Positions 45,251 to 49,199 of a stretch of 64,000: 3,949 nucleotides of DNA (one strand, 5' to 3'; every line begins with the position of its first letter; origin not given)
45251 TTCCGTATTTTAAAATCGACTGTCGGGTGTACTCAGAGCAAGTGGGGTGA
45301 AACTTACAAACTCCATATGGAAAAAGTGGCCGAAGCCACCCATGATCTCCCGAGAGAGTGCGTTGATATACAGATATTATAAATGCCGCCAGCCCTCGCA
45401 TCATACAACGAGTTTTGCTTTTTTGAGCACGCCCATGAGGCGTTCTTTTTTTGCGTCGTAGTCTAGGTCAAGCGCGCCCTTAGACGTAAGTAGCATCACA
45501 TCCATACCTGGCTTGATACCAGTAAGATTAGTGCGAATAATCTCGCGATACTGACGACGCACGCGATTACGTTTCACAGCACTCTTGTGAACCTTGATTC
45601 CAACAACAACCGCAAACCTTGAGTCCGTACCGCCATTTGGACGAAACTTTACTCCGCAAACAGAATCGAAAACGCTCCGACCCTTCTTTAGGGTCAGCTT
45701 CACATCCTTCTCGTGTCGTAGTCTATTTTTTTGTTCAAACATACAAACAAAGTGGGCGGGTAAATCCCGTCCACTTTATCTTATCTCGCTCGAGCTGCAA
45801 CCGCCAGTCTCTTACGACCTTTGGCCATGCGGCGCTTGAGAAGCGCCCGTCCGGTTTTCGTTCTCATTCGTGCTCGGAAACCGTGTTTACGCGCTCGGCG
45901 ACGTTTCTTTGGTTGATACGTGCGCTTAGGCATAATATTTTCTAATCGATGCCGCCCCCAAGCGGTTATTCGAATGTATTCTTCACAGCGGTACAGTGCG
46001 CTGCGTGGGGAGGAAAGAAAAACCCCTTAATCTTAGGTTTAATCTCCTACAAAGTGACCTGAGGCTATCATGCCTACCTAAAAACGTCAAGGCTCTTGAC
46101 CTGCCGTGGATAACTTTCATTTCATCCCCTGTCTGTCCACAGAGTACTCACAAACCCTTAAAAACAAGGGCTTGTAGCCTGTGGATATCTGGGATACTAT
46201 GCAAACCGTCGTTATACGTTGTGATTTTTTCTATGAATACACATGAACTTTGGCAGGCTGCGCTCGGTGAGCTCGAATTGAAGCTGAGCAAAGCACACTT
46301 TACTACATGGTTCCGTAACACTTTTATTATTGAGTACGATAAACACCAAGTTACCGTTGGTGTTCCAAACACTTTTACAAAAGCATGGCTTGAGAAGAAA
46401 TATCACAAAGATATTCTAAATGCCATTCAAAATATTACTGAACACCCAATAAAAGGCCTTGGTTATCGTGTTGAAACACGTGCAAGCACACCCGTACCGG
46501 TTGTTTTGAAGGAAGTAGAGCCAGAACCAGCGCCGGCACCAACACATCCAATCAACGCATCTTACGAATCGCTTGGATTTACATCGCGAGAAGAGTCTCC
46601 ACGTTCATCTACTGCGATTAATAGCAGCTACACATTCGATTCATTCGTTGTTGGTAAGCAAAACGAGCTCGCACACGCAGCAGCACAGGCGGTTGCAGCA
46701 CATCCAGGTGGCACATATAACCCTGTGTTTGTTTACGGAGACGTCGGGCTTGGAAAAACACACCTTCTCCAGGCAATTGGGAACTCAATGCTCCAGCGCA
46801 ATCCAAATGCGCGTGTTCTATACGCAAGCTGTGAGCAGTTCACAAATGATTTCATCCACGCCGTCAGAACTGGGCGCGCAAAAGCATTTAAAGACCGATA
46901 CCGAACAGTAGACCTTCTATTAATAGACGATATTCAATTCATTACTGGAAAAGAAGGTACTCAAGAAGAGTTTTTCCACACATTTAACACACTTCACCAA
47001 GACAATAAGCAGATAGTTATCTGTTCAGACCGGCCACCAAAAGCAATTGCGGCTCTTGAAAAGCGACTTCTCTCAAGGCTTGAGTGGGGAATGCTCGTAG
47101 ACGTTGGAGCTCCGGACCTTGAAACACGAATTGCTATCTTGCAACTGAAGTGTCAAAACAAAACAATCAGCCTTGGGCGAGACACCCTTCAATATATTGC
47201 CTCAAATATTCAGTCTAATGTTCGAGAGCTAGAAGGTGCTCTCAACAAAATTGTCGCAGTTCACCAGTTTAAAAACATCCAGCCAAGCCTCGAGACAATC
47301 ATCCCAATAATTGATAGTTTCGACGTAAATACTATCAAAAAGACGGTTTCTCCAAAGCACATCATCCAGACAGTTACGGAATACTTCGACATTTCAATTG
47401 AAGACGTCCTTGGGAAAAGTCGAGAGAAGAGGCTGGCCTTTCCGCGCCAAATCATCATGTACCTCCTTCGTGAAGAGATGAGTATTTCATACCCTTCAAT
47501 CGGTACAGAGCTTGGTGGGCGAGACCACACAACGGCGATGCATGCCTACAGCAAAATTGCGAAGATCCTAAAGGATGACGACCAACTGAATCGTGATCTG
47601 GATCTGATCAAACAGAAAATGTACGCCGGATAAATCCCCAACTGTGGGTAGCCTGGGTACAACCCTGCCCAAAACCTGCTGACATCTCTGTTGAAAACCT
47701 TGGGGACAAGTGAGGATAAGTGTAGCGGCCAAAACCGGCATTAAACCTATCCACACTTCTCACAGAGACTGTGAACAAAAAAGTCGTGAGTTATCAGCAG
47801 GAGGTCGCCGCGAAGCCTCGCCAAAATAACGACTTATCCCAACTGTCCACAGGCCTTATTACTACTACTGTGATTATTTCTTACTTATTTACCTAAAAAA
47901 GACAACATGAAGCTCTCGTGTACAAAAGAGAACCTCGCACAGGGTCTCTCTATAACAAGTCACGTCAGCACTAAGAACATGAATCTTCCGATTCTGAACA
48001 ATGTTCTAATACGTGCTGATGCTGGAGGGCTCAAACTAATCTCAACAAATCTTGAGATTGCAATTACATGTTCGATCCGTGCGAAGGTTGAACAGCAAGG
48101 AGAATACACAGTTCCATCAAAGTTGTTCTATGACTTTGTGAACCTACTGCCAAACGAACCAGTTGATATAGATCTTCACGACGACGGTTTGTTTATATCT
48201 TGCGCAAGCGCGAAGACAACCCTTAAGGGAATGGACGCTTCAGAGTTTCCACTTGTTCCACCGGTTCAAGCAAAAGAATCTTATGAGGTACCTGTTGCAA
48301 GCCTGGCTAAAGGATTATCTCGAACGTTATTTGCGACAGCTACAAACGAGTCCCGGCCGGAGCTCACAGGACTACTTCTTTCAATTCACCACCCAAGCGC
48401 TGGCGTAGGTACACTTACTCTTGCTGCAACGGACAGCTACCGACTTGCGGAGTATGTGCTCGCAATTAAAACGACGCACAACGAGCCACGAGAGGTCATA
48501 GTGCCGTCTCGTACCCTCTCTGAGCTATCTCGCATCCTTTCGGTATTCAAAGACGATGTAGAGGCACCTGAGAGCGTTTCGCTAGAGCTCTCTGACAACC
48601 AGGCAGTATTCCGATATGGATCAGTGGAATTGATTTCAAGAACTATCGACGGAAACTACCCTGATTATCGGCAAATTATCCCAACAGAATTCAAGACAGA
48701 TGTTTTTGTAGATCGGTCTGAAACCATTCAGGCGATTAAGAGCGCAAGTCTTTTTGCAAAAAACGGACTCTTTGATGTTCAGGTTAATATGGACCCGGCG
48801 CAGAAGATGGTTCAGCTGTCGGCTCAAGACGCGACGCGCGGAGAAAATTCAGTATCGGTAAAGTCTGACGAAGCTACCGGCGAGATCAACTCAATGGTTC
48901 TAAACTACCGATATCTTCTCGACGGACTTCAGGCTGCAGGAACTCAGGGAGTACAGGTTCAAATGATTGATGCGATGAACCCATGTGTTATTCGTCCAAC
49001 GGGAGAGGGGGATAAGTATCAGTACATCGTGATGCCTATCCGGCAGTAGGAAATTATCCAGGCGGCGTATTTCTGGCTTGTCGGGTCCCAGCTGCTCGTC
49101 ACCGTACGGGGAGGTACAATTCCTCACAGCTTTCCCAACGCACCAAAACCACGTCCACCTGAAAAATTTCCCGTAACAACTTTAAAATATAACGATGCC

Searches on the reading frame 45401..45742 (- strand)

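Call 31: search_protein_families(library=pfam, proteins=[window:45401-45742:-], max_evalue=0.01)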
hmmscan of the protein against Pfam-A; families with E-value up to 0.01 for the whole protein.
window:45401-45742:- (113 aa): 1 family
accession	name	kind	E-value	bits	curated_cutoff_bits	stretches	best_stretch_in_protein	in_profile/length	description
PF00825.24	Ribonuclease_P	-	3.3e-20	72.6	22.3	1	2-109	1-108/109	Ribonuclease P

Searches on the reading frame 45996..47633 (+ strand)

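Call 7: search_protein_families(library=pfam, proteins=[window:45996-47633:+])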
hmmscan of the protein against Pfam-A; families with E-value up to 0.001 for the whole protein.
window:45996-47633:+ (545 aa): 9 families
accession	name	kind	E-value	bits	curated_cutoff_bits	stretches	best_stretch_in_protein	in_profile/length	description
PF00308.24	Bac_DnaA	-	3.6e-71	239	23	1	209-369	2-162/162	Bacterial DnaA ATPAse domain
PF08299.17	Bac_DnaA_C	-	5.4e-26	90.8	31.5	1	454-521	2-69/69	Bacterial dnaA protein helix-turn-helix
PF11638.13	DnaA_N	-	8.7e-14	51.4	24.6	1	84-145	2-64/65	DnaA N-terminal domain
PF13191.12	AAA_16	-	2.4e-07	31.8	32.6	1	218-301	2-85/167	AAA ATPase domain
PF01695.23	IstB_IS21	-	5.9e-07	29.7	24.1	1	244-347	95-195/238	IstB-like ATP binding protein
PF00004.35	AAA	-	1.3e-06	29.3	21.2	1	245-361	2-126/131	ATPase family associated with various cellular activities (AAA)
PF13401.12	AAA_22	-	1.1e-05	26.1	27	0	243-288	7-52/130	AAA domain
PF01637.24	ATPase_2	-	2.6e-05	24.6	33.2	1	239-356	18-129/225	ATPase domain predominantly from Archaea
PF13173.12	AAA_14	-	0.00098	19.6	27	0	242-326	3-77/129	AAA domain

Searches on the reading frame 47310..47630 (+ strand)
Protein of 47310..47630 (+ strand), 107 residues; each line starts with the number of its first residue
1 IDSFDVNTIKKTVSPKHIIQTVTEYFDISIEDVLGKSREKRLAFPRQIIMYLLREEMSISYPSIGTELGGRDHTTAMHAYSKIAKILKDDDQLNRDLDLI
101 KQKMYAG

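Call 76: search_solved_structures(query=window:47310-47630:+, show_alignments=2, max_evalue=0.00001)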
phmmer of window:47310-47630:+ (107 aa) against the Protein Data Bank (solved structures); distinct sequences matched with E-value up to 0.00001: 5.
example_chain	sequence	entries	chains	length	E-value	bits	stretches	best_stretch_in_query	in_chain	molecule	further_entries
8btg_A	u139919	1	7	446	2.3e-23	86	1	10-103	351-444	Chromosomal replication initiator protein DnaA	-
1j1v_A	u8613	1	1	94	5.6e-16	62.3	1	17-98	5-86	Chromosomal replication initiator protein dnaA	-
3pvp_A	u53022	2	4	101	4.1e-13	53.1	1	13-87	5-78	Chromosomal replication initiator protein dnaA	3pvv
2hcb_A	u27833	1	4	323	3.4e-09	40.6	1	17-94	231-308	Chromosomal replication initiator protein dnaA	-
1l8q_A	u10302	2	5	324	3.4e-09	40.6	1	17-94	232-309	Chromosomal replication initiator protein dnaA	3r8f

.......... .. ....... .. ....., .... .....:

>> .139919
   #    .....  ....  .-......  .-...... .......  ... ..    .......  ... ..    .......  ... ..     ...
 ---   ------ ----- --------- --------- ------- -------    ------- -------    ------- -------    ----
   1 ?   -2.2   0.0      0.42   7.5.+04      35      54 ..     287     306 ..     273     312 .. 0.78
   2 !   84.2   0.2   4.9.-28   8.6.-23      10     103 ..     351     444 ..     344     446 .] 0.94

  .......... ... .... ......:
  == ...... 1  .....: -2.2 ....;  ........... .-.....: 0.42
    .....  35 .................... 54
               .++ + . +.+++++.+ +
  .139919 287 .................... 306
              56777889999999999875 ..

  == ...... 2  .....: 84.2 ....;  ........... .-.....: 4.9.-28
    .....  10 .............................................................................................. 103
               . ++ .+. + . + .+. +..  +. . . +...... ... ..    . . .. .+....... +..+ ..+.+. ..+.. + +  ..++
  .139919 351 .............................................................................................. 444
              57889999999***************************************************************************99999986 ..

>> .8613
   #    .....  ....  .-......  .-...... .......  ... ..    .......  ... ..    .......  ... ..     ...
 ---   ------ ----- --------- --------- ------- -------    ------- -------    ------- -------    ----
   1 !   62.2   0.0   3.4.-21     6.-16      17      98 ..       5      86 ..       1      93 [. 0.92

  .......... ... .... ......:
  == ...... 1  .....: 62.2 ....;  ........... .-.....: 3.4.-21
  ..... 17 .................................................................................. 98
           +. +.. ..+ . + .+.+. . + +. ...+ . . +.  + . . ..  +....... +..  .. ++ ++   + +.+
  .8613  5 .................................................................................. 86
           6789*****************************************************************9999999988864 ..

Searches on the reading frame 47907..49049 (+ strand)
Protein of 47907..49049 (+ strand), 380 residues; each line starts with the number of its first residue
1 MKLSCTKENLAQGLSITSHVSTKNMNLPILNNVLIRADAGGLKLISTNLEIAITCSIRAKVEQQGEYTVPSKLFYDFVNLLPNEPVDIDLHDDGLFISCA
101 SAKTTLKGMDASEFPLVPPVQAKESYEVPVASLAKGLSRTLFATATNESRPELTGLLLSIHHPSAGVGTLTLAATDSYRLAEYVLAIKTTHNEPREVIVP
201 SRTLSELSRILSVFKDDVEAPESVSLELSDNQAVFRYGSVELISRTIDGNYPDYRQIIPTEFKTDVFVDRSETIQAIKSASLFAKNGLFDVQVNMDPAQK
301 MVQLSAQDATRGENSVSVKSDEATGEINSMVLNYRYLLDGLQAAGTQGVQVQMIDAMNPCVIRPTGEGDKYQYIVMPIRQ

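Call 7: search_protein_families(library=pfam, proteins=[window:47907-49049:+])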
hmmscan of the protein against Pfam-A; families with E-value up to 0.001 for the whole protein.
window:47907-49049:+ (380 aa): 3 families
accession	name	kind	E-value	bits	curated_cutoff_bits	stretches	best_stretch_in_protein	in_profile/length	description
PF02767.21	DNA_pol3_beta_2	-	1.2e-26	93.7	27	1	128-253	2-116/116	DNA polymerase III beta subunit, central domain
PF00712.24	DNA_pol3_beta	-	1.5e-25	90.1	24.4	1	1-118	1-120/120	DNA polymerase III beta subunit, N-terminal domain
PF02768.20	DNA_pol3_beta_3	-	3.6e-17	62.7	27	1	255-379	1-121/121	DNA polymerase III beta subunit, C-terminal domain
